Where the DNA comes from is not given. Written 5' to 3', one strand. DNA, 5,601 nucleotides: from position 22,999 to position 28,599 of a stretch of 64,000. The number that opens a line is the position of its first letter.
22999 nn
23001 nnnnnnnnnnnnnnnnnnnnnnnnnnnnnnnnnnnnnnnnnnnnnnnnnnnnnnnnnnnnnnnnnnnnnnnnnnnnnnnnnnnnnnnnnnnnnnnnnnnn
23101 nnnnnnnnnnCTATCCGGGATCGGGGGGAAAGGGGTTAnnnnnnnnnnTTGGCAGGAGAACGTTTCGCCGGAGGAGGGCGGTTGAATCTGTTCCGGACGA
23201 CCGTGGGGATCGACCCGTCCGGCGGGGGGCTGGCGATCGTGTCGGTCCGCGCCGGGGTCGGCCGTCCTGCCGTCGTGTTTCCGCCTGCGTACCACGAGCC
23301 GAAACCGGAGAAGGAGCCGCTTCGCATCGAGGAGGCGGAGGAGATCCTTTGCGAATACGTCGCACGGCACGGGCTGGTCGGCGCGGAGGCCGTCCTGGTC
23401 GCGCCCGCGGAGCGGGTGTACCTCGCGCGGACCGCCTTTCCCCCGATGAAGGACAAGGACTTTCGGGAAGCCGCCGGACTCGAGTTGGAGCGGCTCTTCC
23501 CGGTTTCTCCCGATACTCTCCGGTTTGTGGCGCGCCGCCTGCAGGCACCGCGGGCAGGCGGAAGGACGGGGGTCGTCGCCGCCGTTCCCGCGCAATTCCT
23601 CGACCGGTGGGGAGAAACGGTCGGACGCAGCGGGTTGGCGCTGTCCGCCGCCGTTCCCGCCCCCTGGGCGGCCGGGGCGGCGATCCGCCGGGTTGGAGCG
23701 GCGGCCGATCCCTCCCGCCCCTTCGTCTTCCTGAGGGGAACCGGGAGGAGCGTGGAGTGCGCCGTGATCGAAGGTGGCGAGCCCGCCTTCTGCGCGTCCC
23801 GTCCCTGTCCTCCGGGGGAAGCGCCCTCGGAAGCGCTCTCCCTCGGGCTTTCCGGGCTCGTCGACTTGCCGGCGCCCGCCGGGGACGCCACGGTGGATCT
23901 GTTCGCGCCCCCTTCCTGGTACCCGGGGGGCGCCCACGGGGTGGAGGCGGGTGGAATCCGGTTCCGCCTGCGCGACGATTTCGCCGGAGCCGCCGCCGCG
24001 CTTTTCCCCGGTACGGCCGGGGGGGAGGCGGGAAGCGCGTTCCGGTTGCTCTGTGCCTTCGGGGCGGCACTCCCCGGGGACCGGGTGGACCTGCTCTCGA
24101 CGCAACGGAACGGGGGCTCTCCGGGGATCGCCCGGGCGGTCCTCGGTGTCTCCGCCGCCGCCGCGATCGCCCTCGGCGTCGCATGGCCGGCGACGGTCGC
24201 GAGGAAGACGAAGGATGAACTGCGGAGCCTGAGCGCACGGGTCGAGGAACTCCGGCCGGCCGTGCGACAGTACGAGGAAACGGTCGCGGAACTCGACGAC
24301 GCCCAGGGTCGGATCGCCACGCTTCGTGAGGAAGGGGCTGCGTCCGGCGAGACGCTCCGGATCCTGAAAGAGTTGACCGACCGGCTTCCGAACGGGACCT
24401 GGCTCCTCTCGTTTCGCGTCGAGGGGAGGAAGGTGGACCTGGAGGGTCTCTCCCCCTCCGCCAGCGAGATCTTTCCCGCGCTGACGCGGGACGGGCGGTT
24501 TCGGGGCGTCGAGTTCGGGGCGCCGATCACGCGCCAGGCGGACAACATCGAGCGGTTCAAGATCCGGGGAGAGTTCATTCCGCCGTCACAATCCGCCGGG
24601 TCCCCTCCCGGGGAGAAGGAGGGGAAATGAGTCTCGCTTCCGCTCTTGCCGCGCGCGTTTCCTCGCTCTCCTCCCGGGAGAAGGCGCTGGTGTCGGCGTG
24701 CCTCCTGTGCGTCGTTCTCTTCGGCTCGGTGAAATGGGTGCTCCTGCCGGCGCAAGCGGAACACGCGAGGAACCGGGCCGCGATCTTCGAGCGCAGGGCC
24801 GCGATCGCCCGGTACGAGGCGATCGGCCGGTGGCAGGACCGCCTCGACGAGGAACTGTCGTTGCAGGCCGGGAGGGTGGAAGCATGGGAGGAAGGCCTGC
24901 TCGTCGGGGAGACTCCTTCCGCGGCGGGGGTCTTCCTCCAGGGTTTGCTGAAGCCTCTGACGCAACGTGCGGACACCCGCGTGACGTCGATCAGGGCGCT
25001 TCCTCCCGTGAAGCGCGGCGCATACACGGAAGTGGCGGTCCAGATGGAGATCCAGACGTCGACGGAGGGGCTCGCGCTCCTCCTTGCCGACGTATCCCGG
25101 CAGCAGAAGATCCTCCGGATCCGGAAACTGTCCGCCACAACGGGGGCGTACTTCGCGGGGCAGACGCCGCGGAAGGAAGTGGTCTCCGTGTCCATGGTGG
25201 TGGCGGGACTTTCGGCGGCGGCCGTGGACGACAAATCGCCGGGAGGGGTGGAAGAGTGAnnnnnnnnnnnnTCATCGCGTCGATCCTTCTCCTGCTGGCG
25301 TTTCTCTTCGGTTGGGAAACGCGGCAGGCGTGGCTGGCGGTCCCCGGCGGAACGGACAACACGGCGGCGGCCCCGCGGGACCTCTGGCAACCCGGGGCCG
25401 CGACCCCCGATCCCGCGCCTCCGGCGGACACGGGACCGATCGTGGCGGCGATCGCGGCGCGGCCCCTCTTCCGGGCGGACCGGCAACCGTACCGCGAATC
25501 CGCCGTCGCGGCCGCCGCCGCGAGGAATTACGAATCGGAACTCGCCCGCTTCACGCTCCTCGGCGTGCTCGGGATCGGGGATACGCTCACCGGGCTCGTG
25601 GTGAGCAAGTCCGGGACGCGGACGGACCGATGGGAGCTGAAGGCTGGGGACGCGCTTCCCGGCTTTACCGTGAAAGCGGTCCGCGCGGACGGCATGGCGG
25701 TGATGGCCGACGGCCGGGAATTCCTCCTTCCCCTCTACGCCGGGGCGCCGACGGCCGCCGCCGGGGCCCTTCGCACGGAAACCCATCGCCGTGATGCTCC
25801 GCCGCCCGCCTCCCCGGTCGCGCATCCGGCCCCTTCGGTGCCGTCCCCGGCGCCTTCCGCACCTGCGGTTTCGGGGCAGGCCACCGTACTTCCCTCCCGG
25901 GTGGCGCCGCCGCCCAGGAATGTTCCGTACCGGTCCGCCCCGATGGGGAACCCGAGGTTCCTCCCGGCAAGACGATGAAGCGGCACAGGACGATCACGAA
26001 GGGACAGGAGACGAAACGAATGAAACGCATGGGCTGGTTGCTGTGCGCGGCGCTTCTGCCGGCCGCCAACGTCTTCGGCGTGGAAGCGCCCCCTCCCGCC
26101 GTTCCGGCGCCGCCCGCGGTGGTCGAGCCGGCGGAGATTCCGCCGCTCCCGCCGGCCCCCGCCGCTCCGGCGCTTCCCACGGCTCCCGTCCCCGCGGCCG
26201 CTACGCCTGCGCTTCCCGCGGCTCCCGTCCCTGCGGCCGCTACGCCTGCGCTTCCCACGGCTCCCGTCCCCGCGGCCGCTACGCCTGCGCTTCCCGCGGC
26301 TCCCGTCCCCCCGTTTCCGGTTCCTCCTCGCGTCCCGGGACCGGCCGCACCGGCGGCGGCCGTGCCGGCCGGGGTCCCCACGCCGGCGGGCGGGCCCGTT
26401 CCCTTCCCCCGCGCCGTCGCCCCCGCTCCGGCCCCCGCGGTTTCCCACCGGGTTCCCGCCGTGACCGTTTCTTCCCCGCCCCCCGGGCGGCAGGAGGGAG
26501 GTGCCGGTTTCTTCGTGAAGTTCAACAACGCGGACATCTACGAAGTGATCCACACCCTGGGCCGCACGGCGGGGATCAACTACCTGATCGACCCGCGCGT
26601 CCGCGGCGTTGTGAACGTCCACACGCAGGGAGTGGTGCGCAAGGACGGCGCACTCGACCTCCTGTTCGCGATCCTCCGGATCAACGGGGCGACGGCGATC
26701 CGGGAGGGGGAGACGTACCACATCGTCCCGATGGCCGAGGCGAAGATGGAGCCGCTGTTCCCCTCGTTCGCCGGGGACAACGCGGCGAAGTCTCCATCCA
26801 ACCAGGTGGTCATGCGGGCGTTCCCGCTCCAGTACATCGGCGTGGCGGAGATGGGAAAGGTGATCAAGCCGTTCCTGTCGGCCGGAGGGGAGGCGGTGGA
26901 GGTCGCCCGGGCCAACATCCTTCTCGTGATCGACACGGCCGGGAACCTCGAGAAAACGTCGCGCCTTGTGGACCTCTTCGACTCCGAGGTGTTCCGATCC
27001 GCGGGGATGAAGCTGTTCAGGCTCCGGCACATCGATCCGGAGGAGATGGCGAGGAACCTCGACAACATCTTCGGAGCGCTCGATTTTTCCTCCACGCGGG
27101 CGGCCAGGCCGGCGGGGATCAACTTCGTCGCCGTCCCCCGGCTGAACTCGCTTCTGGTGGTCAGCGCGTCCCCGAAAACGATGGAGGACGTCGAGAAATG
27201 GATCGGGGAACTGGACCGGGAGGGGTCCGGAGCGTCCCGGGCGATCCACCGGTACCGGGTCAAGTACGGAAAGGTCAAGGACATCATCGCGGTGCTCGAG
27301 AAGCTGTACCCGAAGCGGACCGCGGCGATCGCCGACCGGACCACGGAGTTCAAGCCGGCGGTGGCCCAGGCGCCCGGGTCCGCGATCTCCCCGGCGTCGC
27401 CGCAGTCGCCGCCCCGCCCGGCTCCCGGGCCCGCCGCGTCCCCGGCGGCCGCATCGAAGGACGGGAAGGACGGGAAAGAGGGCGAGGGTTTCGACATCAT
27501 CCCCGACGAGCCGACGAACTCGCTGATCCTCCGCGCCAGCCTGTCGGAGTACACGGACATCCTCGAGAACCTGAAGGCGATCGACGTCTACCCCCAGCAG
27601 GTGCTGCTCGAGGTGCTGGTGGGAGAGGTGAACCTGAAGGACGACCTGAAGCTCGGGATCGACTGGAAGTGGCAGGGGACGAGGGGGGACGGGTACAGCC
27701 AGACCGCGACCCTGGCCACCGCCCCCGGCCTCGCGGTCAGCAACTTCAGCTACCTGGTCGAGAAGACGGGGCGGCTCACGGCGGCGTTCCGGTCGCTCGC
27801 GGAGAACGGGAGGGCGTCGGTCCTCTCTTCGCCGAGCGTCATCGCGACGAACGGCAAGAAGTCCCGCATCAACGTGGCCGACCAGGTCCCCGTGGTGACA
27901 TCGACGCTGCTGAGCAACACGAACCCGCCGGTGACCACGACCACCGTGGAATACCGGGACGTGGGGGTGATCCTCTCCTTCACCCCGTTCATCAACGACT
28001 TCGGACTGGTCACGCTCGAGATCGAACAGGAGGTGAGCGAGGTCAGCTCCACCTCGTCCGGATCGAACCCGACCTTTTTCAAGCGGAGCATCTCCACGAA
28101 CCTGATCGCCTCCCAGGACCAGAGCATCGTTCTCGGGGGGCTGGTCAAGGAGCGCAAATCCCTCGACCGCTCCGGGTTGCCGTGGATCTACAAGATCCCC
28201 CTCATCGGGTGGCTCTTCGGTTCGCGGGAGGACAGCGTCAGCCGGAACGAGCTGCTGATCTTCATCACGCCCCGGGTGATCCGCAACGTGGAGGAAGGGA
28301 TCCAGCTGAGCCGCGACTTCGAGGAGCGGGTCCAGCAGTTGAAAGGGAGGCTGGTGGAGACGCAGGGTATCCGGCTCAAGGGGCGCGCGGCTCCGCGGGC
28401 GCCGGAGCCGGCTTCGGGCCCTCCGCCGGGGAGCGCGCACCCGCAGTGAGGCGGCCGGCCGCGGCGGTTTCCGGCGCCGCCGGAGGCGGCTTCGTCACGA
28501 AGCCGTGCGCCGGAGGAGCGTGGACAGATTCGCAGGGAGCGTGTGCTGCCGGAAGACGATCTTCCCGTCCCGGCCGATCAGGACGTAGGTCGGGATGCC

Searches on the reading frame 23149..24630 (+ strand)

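Call 51: search_protein_families(library=pfam, proteins=[window:23149-24630:+], max_evalue=0.001)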
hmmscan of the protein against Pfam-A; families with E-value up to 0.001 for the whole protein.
window:23149-24630:+ (493 aa): 1 family
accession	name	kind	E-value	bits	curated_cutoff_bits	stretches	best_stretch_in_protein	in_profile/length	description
PF05137.18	PilN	-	3e-08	34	22.8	1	405-473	2-75/78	Fimbrial assembly protein (PilN)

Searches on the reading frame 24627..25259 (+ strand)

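Call 51: search_protein_families(library=pfam, proteins=[window:24627-25259:+], max_evalue=0.001)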
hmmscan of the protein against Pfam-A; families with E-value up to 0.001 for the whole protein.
window:24627-25259:+ (210 aa): 1 family
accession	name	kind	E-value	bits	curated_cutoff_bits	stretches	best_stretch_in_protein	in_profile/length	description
PF10741.14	T2SSM_b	-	5.4e-12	46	21.7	1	90-195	5-110/111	Type II secretion system (T2SS), protein M subtype b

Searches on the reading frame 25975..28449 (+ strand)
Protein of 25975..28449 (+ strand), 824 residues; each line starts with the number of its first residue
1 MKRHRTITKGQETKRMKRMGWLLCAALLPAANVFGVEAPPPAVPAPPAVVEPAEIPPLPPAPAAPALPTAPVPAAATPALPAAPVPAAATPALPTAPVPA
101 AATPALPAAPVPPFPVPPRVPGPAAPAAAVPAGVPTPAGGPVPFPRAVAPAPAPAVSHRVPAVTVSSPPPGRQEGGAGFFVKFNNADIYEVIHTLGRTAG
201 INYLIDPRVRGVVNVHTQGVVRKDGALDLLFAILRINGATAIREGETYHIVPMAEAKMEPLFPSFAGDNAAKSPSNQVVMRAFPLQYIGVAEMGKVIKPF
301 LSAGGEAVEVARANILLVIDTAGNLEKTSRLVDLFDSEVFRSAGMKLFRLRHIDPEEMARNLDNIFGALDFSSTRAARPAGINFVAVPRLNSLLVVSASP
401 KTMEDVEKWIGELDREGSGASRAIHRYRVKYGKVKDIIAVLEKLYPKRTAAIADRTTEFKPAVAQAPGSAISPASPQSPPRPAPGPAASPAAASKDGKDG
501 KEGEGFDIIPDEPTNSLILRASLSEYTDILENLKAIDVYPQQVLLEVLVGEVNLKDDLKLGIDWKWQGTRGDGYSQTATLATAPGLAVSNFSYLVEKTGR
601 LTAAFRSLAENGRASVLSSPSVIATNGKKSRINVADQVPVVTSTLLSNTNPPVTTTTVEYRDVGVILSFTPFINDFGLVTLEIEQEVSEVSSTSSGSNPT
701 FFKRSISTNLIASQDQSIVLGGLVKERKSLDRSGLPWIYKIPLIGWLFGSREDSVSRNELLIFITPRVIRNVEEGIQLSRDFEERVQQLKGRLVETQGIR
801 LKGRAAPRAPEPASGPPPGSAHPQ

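Call 51: search_protein_families(library=pfam, proteins=[window:25975-28449:+], max_evalue=0.001)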
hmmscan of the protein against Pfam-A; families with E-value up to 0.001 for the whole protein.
window:25975-28449:+ (824 aa): 3 families
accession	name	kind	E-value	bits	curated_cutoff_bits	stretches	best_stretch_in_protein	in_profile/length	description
PF00263.26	Secretin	-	2.5e-44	151.3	27.5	1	608-770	2-169/169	Bacterial type II and III secretion system protein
PF03958.22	Secretin_N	-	8.2e-30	103.3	28.2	3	346-417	2-67/69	Bacterial type II/III secretion system short domain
PF21305.2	type_II_gspD_N0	-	3.5e-15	56.1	27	1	181-249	1-70/71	GspD-like, N0 domain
